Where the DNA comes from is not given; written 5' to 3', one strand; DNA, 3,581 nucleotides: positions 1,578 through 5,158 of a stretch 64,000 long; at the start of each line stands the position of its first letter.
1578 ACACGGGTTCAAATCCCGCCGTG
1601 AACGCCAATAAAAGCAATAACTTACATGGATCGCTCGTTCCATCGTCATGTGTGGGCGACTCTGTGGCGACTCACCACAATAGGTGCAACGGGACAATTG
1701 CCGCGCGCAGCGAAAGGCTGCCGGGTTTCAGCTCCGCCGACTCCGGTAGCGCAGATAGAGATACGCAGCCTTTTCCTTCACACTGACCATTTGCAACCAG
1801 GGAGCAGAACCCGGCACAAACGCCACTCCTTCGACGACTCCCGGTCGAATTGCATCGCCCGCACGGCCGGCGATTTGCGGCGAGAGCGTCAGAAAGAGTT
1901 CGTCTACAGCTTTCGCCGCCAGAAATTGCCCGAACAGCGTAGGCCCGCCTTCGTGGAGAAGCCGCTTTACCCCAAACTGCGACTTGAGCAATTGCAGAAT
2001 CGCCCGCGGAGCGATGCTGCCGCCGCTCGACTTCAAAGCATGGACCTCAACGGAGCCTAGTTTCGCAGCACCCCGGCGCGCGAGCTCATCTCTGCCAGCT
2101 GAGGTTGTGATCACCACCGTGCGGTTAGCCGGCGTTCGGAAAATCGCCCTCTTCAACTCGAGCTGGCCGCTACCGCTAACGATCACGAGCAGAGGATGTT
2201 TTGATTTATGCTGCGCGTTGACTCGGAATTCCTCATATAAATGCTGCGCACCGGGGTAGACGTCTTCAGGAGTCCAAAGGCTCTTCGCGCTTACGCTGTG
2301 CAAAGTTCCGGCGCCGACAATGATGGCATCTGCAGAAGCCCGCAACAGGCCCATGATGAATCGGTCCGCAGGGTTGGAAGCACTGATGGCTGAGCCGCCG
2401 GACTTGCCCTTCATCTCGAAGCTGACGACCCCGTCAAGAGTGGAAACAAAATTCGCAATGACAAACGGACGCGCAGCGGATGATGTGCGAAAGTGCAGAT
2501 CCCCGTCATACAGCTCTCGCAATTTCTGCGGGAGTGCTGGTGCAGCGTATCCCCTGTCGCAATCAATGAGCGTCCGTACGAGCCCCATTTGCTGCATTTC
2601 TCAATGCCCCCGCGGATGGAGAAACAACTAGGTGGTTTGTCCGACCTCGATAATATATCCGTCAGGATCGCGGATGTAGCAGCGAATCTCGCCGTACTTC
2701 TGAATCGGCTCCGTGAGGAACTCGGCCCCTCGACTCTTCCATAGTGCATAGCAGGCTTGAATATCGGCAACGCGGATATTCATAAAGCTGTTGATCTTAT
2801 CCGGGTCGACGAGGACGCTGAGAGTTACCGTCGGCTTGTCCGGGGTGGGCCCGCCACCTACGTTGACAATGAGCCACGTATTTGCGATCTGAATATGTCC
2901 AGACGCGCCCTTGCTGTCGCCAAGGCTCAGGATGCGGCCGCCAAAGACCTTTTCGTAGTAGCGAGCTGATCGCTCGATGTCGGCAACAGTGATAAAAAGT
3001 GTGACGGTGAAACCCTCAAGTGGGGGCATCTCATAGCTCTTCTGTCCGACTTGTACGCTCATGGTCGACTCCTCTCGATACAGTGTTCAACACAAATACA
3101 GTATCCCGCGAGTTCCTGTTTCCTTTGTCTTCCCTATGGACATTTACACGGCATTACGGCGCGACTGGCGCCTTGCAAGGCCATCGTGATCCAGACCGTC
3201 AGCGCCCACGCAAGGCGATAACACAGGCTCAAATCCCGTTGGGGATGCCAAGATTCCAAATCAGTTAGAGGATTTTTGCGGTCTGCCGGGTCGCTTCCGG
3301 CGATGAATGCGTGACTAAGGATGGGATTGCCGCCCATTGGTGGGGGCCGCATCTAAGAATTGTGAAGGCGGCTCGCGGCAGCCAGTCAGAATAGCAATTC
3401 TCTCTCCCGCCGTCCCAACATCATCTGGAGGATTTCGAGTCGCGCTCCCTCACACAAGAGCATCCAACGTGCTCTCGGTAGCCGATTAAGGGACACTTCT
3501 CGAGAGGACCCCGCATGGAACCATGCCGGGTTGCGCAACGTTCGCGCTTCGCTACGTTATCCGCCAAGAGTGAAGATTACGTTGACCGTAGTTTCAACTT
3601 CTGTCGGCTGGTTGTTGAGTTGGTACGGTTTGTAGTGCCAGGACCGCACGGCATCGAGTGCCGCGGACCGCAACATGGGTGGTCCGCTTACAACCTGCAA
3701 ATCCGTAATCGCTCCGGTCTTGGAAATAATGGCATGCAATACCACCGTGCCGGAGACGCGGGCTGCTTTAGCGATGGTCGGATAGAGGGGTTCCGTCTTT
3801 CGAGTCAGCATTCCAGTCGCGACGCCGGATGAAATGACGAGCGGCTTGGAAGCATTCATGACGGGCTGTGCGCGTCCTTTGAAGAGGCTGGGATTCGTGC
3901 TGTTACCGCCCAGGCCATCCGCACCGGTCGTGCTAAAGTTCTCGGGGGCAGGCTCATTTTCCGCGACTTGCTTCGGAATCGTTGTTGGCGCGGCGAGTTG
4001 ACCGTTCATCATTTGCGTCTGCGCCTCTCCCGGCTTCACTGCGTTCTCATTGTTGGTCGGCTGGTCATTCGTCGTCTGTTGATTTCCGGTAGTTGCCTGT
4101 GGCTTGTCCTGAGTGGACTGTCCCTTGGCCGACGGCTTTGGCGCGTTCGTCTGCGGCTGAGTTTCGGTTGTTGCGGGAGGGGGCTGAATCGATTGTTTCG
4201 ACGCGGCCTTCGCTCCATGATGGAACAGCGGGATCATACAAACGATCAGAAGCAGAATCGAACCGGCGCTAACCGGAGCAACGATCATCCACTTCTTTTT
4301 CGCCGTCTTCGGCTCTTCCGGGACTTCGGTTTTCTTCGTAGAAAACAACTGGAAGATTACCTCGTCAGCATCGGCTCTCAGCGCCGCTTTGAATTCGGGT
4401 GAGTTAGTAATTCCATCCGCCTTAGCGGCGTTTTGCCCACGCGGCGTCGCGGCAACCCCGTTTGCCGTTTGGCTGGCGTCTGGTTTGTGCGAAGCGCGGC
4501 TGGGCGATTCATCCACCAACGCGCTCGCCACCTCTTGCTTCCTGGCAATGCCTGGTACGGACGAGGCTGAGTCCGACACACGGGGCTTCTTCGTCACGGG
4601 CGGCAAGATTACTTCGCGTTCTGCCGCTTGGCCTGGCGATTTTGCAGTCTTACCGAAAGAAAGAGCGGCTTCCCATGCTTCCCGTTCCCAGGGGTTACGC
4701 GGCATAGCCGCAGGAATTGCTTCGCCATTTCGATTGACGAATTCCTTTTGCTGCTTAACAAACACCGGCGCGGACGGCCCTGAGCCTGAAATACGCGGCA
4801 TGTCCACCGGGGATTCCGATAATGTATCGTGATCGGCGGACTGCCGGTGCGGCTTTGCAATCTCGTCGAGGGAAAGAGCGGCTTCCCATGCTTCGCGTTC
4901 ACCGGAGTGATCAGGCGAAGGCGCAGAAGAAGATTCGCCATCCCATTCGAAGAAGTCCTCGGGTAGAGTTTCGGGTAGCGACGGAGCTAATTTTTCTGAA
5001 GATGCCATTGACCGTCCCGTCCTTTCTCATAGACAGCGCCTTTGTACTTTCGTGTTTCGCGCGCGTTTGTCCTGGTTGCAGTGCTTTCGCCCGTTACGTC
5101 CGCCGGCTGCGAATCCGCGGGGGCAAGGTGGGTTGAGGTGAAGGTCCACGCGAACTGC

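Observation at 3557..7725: Orphan CpaE/TadZ-like ATPase with five cytoplasmic Ig-like repeats, overlapped with a TonB-C protein that has a 240-aa cytoplasmic N-terminus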

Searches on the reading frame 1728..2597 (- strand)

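Call 8: search_protein_families(library=pfam, proteins=[window:1728-2597:-], max_evalue=0.001)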
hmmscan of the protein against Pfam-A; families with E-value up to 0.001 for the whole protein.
window:1728-2597:- (289 aa): 1 family
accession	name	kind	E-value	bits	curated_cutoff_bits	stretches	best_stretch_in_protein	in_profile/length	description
PF01872.23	RibD_C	-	1e-23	84.6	24.1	1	44-248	1-170/197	RibD C-terminal domain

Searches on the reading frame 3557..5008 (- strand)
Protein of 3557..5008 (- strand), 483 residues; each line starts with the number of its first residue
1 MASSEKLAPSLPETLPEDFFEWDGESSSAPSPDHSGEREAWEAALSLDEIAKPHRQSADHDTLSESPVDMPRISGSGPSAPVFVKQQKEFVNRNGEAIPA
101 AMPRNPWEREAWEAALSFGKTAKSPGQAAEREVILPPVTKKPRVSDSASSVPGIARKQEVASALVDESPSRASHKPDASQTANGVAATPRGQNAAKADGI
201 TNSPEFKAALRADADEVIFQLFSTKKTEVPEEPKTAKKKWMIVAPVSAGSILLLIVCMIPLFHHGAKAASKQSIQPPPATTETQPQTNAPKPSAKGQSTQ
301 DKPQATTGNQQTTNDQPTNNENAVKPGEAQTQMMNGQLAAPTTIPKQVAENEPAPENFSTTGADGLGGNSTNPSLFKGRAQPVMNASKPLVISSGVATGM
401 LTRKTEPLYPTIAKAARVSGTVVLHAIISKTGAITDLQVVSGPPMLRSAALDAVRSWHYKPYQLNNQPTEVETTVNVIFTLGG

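Call 5: search_protein_families(library=pfam, proteins=[window:3557-5008:-], max_evalue=0.1)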
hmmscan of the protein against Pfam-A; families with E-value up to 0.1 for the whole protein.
window:3557-5008:- (483 aa): 1 family
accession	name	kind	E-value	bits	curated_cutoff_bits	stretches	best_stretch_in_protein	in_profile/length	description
PF03544.19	TonB_C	-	4.2e-18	66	24.6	1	406-481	2-79/79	Gram-negative bacterial TonB protein C-terminal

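Call 6: search_protein_families(library=ncbifam, proteins=[window:3557-5008:-], max_evalue=0.1)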
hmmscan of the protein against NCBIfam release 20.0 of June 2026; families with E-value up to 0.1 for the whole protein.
window:3557-5008:- (483 aa): 4 families
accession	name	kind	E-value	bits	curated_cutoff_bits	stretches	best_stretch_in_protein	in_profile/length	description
TIGR01352.1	tonB_Cterm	subfamily_domain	5.7e-11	42.6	27.1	1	409-481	3-75/76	TonB family protein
NF038079.1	TonB_sider_MxcH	equivalog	0.00023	19.4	925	1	401-480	4-84/792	TonB-dependent siderophore myxochelin receptor MxcH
NF008082.0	PRK10819.1-3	equivalog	0.00091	19.1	265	1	346-476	106-237/242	TonB system transport protein TonB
TIGR03490.1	Mycoplas_LppA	paralog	0.088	11.2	325.5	0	234-331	1-92/541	LppA family lipoprotein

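Call 31: find_homologous_proteins(query=window:3557-5008:-, max_evalue=0.00001)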
Query window:3557-5008:- (483 aa): 321 proteins with E <= 0.00001 among 8000 candidates; the best 120 are listed.
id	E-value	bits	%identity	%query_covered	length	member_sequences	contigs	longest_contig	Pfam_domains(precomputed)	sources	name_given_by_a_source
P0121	2.0e-285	965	92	100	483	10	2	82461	PF03544.20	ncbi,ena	-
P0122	1.1e-259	880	84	100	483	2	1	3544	PF03544.20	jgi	jgi:TonB family protein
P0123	1.6e-204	698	76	93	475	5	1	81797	PF03544.20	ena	-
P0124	8.7e-194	663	66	100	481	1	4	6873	PF03544.20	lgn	-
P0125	2.9e-166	572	60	100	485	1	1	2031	PF03544.20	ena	-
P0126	9.3e-166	570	59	100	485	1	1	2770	PF03544.20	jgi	-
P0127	2.1e-165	569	59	100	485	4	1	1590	PF03544.20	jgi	jgi:TonB family protein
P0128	3.4e-164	565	60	100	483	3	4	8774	PF03544.20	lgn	-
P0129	1.9e-161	556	59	100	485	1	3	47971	PF03544.20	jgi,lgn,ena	jgi:protein TonB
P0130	1.9e-160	553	58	100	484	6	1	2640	PF03544.20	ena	-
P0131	3.7e-160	552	52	97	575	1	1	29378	PF03544.20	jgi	jgi:protein TonB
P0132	2.3e-159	549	48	99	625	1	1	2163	PF03544.20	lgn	-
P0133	6.8e-159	548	58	100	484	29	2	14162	PF03544.20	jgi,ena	jgi:protein TonB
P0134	1.4e-158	547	57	100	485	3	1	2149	PF03544.20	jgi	-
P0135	5.6e-158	545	56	95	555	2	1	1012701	PF03544.20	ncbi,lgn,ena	-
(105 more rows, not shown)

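Call 74: predict_structure(alignment_id=A3)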
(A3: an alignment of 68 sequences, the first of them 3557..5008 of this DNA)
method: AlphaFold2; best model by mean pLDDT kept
length: 483 residues; sequences in the alignment: 68
mean_pLDDT: 48.4   pTM: 0.26
mean pLDDT of the five models: 48.4, 47.4, 46.8, 43.9, 43.5
residues with pLDDT >= 90: 53; 70-90: 32; 50-70: 72; < 50: 326
segments of 3 or more residues with pLDDT < 50: 3-7, 14-16, 21-34, 45-99, 119-202, 223-243, 263-396
pLDDT, mean of each block of 10 residues (from residue 1): 48 50 42 49 48 32 32 34 31 34 63 56 32 35 29 33 31 31 31 37 53 60 45 41 53 68 43 35 32 30 30 30 32 38 38 37 33 36 35 49 90 94 92 92 96 91 70 91 76
secondary structure, 60 per line:
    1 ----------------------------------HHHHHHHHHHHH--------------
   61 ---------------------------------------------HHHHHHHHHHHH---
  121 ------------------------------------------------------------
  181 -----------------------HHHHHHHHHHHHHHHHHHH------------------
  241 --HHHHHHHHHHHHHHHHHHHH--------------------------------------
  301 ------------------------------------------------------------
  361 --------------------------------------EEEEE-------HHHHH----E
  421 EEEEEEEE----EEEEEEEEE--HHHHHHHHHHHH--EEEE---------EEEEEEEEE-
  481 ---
elements in order: H35-46 H106-117 H204-222 H243-262 E399-403 H411-415 E420-428 E433-441 H444-455 E458-461 E471-479

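Call 77: fold_search(model_id=the predicted structure, library=pdb)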
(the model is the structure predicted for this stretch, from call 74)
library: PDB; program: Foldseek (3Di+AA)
matches with E <= 10: 121; with E <= 0.001: 12
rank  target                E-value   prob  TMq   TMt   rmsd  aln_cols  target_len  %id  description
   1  1xx3_MODEL_1_A        1.5e-05  1.00  0.16  0.78   1.9        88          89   24  Solution Structure of Escherichia coli TonB-CTD (released 2005-02-15)
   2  6i97_D                2.0e-05  1.00  0.17  0.83   1.7        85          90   24  Structure of the ferrioxamine B transporter FoxA from Pseudomonas aeruginosa in complex with ferrioxamine B and a C-te (released 2019-08-28)
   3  8rd6_MODEL_1_A        3.1e-05  1.00  0.16  0.76   1.8        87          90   26  the C-terminal domain of TonB protein from Salmonella enterica. (released 2024-01-17)
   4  1u07_B                3.2e-05  1.00  0.16  0.80   1.8        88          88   24  Crystal Structure of the 92-residue C-term. part of TonB with significant structural changes compared to shorter fragm (released 2004-11-30)
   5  1u07_A                4.4e-05  1.00  0.16  0.77   2.0        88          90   25  Crystal Structure of the 92-residue C-term. part of TonB with significant structural changes compared to shorter fragm (released 2004-11-30)
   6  6fip_MODEL_1_A        4.4e-05  1.00  0.16  0.70   3.0        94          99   22  Solution NMR structure of Pseudomonas aeruginosa TonB CTD (released 2018-08-29)
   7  7zc8_A                9.2e-05  1.00  0.15  0.76   2.0        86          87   27  Crystal structure of the C-terminal domain of FusB, a TonB homologue (released 2022-08-17)
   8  2gsk_B                1.2e-04  1.00  0.15  0.83   1.6        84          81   25  Structure of the BtuB:TonB Complex (released 2006-06-13)
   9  9dc4_T                1.3e-04  1.00  0.15  0.77   1.7        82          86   29  Transferrin Binding Protein A in complex with transferrin binding protein B, transferrin and globular domain of TonB (released 2026-03-04)
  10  7zc8_B                1.8e-04  1.00  0.14  0.72   2.2        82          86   28  Crystal structure of the C-terminal domain of FusB, a TonB homologue (released 2022-08-17)
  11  9ddz                  6.6e-04  1.00  0.14  0.74   2.6        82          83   29  Crystal Structure of Neisseria meningitidis TonB C-terminus domain (globular domain) (released 2026-03-04)
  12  9hi3                  8.4e-04  1.00  0.15  0.36   1.8        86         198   24  C-terminal domain of pectobacterial FusB in complex with spinach ferredoxin 1 (released 2025-04-23)
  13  2grx_C                1.3e-03  1.00  0.15  0.81   2.1        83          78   26  Crystal structure of TonB in complex with FhuA, E. coli outer membrane receptor for ferrichrome (released 2006-06-13)
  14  2k9k_MODEL_1_A        1.5e-03  1.00  0.16  0.61   7.4       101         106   30  Molecular characterization of the tonb2 protein from vibrio anguillarum (released 2008-11-18)
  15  5lw8_MODEL_1_A        2.2e-03  1.00  0.14  0.64   4.4        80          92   24  NMR solution structure of Helicobacter pylori TonB-CTD (residues 194-285) (released 2016-10-19)
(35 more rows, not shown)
